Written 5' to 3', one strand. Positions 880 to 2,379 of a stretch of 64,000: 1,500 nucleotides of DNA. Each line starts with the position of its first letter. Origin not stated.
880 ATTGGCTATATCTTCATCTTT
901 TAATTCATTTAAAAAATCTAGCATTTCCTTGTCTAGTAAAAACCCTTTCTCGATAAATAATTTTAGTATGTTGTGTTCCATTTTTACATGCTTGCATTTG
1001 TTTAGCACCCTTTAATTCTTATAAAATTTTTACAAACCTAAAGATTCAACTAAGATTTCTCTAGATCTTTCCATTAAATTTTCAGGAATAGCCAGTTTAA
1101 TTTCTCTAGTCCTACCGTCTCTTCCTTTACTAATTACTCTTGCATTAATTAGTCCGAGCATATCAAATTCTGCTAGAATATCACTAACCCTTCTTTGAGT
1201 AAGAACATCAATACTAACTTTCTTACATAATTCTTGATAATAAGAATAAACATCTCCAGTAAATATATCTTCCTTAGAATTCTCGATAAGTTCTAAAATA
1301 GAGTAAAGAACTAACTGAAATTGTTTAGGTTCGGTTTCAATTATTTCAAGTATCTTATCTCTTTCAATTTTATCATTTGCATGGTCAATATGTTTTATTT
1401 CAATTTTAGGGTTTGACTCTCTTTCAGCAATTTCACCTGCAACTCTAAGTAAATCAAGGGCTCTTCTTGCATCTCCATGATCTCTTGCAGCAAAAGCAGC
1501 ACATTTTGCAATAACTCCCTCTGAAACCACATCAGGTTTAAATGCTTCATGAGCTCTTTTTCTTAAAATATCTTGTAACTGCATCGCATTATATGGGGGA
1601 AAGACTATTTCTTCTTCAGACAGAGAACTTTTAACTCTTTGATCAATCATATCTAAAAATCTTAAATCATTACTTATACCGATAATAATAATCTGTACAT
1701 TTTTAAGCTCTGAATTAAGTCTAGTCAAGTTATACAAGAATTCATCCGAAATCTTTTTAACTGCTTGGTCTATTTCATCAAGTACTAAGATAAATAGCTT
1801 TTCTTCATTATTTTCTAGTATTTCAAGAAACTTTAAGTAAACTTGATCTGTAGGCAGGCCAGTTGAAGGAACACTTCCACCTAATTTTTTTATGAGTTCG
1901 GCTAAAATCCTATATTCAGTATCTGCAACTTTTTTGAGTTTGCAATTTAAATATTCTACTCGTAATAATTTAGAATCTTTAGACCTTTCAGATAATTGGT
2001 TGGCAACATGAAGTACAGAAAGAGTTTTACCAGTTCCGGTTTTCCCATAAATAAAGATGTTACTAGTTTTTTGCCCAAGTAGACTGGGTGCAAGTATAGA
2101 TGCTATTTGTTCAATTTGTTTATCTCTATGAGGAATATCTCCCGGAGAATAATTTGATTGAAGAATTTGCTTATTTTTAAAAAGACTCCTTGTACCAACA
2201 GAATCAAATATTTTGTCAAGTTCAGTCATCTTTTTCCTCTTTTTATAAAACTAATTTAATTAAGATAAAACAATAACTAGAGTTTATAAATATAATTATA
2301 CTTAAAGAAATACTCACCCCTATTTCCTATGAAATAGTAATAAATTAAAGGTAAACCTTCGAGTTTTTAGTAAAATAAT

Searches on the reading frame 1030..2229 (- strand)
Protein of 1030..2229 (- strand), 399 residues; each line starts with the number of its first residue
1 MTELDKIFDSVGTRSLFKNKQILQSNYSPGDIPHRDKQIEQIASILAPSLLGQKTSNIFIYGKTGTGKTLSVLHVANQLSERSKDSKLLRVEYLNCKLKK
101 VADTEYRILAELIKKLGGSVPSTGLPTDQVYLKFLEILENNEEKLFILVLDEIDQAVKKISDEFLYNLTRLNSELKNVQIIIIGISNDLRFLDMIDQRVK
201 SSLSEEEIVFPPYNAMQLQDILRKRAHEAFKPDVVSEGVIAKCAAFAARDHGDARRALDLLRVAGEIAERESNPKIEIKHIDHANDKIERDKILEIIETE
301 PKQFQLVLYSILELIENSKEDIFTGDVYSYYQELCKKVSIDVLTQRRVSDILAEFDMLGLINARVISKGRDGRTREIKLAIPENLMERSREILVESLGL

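Call 10: search_protein_families(library=pfam, proteins=[window:1030-2229:-], max_evalue=0.1)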
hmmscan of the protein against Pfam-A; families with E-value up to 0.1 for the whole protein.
window:1030-2229:- (399 aa): 29 families (the best 25 are shown)
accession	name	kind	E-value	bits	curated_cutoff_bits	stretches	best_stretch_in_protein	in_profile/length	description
PF09079.17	Cdc6_C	-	2.6e-28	98.3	25.1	1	296-387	2-94/96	CDC6, C terminal winged helix domain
PF22703.2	Cdc6_lid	-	3.4e-26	91.3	27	1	219-285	1-67/68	Cdc6 AAA+ ATPase-type lid domain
PF13401.12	AAA_22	-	6e-11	43.2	27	1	56-189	6-126/130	AAA domain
PF13191.12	AAA_16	-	1.4e-10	42.4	32.6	1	33-180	3-166/167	AAA ATPase domain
PF00004.35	AAA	-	1.2e-07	32.7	21.2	1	59-208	2-127/131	ATPase family associated with various cellular activities (AAA)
PF05621.17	TniB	-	1.5e-06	28.2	22.4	1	53-194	33-171/189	Bacterial TniB protein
PF22606.2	Cdc6-ORC-like_ATPase_lid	-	3.5e-06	27.3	27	1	213-272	1-60/60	Cdc6/ORC-like, ATPase lid domain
PF01637.24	ATPase_2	-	7e-06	26.4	33.2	1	35-178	4-146/225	ATPase domain predominantly from Archaea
PF00270.35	DEAD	-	0.00013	22.1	26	1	48-172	9-146/167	DEAD/DEAH box helicase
PF04851.21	ResIII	-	0.00023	21.6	22.5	1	33-90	3-58/164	Type III restriction enzyme, res subunit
PF09848.15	SLFN-g3_helicase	-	0.00031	20.6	24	1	57-227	3-164/354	Schlafen group 3, DNA/RNA helicase domain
PF05729.18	NACHT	-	0.00056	20.2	26.7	1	58-162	3-99/167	NACHT domain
PF25199.1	nSTAND_NTPase5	-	0.0012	19.1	34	0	51-91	37-76/145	Novel STAND NTPase 5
PF24883.2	NPHP3_N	-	0.0013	19.4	24.8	1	55-139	22-102/164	Nephrocystin 3, N-terminal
PF13479.12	AAA_24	-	0.0018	18.6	27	1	57-164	4-84/195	AAA domain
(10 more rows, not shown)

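Call 11: search_protein_families(library=ncbifam, proteins=[window:1030-2229:-], max_evalue=0.1)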
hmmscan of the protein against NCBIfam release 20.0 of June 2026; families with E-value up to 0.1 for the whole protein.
window:1030-2229:- (399 aa): 20 families
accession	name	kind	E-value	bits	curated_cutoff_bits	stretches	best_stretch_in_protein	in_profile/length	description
NF001625.0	PRK00411.1-3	equivalog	3.4e-150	500.4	501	1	3-384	6-387/415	ORC1-type DNA replication protein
TIGR02928.1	TIGR02928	subfamily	3.5e-127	424.3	181.3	1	16-379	1-366/366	orc1/cdc6 family replication initiation protein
NF001624.0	PRK00411.1-2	subfamily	1.6e-65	221.5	354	1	15-384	12-366/374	ORC1-type DNA replication protein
NF001623.0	PRK00411.1-1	equivalog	1.4e-60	205.1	311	1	7-383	8-391/411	ORC1-type DNA replication protein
NF001626.0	PRK00411.1-5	equivalog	3.2e-41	141.4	417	1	14-382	14-366/374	ORC1-type DNA replication protein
NF006505.0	PRK08939.1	equivalog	8.3e-05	22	228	1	33-100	134-201/306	primosomal protein DnaI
NF005992.0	PRK08116.1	subfamily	0.00017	20.8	189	1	52-101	109-160/269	hypothetical protein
TIGR01459.1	HAD-SF-IIA-hyp4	hypoth_equivalog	0.00034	20.1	103.75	1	109-156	179-226/242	TIGR01459 family HAD-type hydrolase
NF005304.0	PRK06835.1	equivalog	0.005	16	215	1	51-82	179-210/330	ATP-binding protein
TIGR00362.1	DnaA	equivalog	0.0059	15.7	343.9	1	52-89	134-171/437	chromosomal replication initiator protein DnaA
NF011953.0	PRK15424.1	equivalog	0.0075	14.9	703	1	18-84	207-271/538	propionate catabolism operon regulatory protein PrpR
TIGR04291.1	arsen_driv_ArsA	equivalog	0.014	14.1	650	1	14-88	283-353/565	arsenical pump-driving ATPase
NF038214.1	IS21_help_AAA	equivalog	0.018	14.7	200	1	54-102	89-137/232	IS21-like element helper ATPase IstB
NF042959.1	IteA_antiphage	equivalog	0.02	14.1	510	1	55-80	125-150/367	anti-phage ATPase IteA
TIGR03689.1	pup_AAA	equivalog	0.025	13.3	504.75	1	58-97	219-258/512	proteasome ATPase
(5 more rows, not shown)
